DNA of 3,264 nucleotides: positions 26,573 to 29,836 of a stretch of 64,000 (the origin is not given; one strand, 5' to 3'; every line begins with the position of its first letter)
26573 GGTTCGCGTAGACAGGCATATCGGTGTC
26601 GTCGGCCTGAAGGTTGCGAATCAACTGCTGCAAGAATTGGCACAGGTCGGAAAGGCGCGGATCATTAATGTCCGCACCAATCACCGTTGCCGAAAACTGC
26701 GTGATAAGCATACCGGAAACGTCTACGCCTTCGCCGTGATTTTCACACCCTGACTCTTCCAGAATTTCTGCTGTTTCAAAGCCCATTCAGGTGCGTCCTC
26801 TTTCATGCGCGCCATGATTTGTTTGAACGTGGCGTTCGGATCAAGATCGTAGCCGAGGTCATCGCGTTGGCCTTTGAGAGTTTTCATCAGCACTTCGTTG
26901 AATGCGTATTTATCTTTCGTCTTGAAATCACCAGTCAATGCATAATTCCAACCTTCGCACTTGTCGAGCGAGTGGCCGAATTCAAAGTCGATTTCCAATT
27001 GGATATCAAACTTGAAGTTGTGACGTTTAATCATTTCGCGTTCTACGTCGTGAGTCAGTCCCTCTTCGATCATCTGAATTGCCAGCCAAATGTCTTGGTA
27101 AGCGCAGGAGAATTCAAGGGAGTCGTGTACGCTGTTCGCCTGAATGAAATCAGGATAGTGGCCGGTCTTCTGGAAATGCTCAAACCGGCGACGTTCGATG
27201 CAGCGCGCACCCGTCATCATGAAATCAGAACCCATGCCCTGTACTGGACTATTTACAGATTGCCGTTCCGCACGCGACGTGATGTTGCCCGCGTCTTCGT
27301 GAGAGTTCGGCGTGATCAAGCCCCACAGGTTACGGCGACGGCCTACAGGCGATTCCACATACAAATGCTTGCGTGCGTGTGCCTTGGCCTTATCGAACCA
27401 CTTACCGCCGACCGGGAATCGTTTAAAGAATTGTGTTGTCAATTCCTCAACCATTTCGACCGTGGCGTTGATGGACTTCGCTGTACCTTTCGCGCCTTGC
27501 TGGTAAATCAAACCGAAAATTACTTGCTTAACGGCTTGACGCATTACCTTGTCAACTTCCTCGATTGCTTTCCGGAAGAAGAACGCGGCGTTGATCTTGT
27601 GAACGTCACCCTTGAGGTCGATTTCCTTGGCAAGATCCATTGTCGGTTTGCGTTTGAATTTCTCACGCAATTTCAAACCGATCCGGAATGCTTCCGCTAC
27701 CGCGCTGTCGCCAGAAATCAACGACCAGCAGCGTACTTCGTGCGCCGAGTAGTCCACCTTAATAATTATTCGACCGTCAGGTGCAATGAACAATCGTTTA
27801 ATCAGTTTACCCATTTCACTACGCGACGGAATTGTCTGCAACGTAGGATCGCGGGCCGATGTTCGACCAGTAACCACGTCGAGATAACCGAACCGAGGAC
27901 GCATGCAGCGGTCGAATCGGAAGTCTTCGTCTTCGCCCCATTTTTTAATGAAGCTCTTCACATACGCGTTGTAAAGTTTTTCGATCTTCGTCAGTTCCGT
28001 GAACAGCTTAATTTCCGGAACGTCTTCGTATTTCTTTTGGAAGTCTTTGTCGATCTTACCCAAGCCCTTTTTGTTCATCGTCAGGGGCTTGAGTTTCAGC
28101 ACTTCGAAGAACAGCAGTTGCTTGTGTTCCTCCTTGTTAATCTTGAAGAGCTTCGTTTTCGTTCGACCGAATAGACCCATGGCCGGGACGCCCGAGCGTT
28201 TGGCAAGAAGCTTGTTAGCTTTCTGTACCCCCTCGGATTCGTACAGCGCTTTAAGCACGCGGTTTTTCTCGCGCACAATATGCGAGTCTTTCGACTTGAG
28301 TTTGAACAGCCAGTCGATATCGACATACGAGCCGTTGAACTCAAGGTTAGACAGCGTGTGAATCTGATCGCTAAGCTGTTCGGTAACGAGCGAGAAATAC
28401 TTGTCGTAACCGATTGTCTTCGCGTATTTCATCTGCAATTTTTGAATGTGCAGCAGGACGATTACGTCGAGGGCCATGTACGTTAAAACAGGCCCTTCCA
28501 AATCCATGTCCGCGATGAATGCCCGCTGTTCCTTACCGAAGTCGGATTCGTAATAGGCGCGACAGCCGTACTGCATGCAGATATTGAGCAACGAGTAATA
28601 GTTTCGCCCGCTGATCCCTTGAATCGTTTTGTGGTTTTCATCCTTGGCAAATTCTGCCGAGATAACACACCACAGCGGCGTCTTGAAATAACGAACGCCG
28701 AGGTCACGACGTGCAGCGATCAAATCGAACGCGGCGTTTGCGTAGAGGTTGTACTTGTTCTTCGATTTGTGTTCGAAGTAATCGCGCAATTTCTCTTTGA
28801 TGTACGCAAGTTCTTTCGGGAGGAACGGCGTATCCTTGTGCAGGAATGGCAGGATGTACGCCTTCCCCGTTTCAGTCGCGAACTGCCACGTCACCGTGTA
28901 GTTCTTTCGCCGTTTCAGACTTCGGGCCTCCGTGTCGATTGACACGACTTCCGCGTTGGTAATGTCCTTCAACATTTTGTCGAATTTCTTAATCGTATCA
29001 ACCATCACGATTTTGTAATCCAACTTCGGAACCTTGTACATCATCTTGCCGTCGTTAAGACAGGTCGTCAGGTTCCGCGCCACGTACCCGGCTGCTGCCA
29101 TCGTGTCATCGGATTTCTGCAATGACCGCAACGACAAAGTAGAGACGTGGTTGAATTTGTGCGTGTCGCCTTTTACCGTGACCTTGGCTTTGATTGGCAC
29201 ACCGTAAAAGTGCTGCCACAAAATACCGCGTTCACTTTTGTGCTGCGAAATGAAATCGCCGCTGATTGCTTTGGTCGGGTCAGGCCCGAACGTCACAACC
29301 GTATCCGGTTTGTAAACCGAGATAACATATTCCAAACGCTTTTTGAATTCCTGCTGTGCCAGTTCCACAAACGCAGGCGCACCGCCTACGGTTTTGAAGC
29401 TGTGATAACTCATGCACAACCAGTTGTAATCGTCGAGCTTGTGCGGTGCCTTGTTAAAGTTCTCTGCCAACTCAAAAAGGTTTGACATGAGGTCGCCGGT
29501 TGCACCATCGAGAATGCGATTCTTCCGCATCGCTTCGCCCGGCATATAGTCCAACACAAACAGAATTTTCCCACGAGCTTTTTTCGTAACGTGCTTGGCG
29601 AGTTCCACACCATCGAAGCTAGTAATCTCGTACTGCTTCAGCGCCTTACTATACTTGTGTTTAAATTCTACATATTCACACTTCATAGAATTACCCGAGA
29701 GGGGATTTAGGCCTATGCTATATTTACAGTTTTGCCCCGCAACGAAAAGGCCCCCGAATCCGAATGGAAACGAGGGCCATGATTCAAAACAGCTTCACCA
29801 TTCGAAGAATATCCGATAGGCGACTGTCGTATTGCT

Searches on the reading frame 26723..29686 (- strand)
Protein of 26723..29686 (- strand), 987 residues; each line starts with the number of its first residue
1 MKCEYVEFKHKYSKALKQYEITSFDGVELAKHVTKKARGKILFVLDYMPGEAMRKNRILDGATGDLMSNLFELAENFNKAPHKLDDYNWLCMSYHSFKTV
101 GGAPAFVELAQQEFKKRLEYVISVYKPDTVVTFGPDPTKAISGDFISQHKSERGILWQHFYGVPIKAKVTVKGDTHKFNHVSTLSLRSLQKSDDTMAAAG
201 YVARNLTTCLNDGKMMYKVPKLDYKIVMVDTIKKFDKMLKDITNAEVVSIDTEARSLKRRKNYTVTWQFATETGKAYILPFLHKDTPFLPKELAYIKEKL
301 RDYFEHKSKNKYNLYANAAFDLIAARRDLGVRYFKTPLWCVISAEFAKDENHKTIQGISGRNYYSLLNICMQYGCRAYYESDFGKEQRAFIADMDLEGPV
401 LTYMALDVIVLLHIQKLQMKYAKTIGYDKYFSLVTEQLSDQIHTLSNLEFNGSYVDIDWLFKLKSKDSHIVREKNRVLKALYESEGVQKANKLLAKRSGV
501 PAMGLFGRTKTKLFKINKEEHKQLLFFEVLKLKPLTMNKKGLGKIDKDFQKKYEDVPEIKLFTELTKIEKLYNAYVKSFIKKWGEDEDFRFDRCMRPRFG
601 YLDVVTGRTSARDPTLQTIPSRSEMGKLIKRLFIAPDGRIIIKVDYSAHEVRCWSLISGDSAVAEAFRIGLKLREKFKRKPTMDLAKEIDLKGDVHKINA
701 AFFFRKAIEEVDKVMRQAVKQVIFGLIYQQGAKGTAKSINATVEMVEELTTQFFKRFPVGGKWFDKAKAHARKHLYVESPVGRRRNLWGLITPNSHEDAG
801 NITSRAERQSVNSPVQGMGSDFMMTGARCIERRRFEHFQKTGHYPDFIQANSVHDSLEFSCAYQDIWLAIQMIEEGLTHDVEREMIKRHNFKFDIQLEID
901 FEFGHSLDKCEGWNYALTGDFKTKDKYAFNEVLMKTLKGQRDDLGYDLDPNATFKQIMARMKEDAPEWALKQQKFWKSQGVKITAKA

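Call 89: search_protein_families(library=phrogs, proteins=[window:26723-29686:-], max_evalue=0.001)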
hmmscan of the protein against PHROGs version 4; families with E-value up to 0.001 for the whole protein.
window:26723-29686:- (987 aa): 8 families
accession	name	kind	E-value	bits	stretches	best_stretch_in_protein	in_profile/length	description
phrog_17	-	DNA, RNA and nucleotide metabolism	3.7e-113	380.7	1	16-983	462-1300/1445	DNA polymerase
phrog_2573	-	DNA, RNA and nucleotide metabolism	5.3e-32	112.3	1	692-938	48-308/336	DNA polymerase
phrog_5995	-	DNA, RNA and nucleotide metabolism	7.2e-18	66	1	725-907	3-179/236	DNA polymerase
phrog_23226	-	DNA, RNA and nucleotide metabolism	3.6e-13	49.8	1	520-752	219-454/611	DNA polymerase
phrog_35406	-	DNA, RNA and nucleotide metabolism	3.5e-06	27.4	1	634-826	13-214/320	DNA polymerase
phrog_4008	-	DNA, RNA and nucleotide metabolism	2e-05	24.9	1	118-311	90-276/281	DNA polymerase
phrog_15971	-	DNA, RNA and nucleotide metabolism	3.4e-05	24.2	0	444-758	13-254/376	DNA polymerase I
phrog_10285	-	DNA, RNA and nucleotide metabolism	0.00094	19.3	0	614-756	30-152/321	DNA polymerase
